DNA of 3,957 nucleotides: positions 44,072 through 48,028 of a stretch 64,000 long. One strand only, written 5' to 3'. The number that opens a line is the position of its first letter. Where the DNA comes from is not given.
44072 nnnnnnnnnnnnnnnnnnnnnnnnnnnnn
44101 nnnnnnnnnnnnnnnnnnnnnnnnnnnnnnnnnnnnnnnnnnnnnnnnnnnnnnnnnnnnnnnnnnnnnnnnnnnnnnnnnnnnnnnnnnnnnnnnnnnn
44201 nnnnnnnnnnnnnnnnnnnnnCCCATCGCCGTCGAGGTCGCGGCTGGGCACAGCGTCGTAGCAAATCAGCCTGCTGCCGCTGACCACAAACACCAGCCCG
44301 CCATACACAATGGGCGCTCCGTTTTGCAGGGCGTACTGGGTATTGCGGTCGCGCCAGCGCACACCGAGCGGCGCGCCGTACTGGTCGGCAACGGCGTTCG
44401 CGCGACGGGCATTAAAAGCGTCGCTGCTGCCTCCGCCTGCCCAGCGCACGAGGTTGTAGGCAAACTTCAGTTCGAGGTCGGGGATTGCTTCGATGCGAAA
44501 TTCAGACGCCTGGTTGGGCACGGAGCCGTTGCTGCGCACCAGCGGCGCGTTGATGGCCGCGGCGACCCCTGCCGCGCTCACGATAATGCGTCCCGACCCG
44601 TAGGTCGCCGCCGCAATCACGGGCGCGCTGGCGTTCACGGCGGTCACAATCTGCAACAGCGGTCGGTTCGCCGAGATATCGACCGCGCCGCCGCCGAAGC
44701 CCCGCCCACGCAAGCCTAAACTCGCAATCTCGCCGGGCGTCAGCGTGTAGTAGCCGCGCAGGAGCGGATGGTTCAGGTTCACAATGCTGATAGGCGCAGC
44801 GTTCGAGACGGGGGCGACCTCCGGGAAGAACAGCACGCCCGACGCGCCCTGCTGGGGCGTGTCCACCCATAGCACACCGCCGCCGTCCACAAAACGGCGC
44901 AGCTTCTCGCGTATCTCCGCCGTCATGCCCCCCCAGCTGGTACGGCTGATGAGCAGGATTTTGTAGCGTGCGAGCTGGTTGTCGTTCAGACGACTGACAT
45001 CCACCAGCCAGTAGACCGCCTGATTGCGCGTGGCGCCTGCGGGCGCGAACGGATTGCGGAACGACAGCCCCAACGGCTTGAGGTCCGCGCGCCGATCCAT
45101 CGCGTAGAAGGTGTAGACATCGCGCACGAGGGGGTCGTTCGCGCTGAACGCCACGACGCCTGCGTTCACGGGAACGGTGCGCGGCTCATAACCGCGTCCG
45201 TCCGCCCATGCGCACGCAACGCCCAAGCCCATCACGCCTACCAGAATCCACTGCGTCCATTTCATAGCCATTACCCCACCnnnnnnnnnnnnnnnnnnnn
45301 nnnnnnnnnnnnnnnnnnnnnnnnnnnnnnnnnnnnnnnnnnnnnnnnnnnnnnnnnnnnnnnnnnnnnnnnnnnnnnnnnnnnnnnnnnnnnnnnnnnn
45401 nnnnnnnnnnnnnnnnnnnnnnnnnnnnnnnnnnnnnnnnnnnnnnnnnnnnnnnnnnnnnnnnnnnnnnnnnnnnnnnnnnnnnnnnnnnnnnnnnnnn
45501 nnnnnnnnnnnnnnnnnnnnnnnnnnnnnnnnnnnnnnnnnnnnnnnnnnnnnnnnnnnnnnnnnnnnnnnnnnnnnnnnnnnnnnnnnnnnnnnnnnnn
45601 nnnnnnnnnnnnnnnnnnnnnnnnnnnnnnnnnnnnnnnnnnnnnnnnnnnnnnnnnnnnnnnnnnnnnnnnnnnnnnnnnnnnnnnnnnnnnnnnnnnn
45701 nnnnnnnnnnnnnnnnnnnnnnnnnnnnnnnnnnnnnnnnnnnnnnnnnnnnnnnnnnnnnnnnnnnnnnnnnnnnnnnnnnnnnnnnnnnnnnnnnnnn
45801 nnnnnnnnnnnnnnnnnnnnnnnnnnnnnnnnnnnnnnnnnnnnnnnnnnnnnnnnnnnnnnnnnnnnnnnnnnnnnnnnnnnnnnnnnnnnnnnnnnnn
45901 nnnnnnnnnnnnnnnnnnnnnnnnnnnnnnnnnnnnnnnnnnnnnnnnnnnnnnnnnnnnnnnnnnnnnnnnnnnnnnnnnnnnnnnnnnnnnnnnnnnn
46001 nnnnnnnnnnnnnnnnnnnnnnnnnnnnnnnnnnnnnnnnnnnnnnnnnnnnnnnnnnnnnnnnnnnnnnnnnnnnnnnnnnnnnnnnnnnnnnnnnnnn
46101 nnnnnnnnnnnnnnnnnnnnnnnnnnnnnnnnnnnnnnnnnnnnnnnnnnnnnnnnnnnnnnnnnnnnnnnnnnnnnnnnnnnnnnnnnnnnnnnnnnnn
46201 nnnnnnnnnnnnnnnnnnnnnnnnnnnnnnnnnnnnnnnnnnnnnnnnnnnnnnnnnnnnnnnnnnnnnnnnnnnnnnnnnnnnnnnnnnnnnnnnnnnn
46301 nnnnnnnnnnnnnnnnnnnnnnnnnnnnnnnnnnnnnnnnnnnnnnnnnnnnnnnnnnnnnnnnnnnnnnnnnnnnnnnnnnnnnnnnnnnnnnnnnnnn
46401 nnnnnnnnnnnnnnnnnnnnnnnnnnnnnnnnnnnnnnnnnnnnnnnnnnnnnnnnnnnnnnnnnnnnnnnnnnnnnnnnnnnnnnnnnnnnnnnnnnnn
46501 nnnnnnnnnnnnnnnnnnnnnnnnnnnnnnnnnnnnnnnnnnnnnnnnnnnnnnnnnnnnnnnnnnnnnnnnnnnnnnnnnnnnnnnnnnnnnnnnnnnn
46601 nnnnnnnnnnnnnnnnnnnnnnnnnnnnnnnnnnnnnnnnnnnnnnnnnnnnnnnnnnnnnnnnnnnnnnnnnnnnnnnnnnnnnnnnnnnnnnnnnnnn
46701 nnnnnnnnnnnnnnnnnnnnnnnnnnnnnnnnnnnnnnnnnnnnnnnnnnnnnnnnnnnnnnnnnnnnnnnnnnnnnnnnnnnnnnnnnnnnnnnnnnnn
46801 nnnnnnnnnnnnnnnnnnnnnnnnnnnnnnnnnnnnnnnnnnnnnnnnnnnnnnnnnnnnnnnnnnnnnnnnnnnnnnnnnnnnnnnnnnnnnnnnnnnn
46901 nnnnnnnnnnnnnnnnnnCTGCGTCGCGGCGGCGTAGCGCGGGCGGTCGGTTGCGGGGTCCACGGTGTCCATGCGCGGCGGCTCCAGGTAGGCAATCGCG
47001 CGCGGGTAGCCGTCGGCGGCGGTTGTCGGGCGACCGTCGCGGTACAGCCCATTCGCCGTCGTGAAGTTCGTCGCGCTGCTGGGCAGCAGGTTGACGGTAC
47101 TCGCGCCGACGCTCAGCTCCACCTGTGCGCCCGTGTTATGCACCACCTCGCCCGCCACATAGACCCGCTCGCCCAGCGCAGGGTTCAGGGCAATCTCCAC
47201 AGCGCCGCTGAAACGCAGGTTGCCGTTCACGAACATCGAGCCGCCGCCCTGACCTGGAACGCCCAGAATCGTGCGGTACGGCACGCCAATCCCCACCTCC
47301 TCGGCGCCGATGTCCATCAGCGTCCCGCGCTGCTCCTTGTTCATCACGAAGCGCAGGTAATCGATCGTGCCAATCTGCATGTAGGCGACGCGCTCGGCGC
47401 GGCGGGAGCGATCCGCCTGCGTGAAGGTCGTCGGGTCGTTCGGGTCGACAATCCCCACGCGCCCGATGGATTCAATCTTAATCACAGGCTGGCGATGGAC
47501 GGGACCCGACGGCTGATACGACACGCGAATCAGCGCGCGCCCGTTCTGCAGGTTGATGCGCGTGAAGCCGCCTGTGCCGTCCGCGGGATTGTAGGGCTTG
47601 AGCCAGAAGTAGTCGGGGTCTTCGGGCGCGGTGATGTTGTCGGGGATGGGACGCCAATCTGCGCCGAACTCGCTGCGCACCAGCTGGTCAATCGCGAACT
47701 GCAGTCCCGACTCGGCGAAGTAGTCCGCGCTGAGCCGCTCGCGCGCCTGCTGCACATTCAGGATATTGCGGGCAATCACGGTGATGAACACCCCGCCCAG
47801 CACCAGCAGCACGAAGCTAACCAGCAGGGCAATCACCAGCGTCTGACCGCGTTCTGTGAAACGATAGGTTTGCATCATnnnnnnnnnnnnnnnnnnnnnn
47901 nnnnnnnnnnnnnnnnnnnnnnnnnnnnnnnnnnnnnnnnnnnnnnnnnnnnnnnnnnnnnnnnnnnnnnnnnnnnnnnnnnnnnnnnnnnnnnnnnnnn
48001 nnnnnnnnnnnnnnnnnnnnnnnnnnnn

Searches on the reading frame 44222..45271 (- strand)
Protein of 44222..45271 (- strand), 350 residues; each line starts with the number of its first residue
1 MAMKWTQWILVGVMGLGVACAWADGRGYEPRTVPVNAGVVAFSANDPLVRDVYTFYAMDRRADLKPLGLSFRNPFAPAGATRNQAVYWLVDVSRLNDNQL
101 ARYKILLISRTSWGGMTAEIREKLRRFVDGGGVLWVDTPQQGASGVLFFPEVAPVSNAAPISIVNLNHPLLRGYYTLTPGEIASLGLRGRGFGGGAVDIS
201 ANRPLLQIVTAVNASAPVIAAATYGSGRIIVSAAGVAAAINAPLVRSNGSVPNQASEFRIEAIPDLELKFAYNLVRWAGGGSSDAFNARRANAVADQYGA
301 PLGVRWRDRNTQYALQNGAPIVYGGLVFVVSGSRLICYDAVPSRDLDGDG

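Call 51: search_protein_families(library=pfam, proteins=[window:44222-45271:-], max_evalue=1)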
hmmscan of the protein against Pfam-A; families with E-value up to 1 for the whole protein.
window:44222-45271:- (350 aa): 2 families
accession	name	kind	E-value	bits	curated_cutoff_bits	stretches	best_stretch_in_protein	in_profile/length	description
PF13709.12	DUF4159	-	8.3e-07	29.2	25.9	1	93-180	42-130/202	Domain of unknown function (DUF4159)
PF22369.2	GLMA_2nd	-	0.0001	22.5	27.7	1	85-135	31-79/138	GLMA-like, second domain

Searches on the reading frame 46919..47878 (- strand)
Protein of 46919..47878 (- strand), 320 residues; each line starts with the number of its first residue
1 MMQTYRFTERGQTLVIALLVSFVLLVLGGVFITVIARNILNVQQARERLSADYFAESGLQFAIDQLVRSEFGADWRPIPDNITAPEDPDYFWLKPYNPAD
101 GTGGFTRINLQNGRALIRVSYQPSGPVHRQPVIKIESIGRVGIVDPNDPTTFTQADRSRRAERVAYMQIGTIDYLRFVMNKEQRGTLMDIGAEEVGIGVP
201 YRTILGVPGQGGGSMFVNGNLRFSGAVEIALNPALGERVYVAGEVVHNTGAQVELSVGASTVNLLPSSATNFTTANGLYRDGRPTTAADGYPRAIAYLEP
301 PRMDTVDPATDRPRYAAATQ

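Call 51: search_protein_families(library=pfam, proteins=[window:46919-47878:-], max_evalue=1)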
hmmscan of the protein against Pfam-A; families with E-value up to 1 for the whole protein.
window:46919-47878:- (320 aa): 1 family
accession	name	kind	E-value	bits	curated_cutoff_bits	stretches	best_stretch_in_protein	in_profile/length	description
PF06143.16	Baculo_11_kDa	-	0.12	12.5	28.4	1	14-55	38-79/84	Baculovirus 11 kDa family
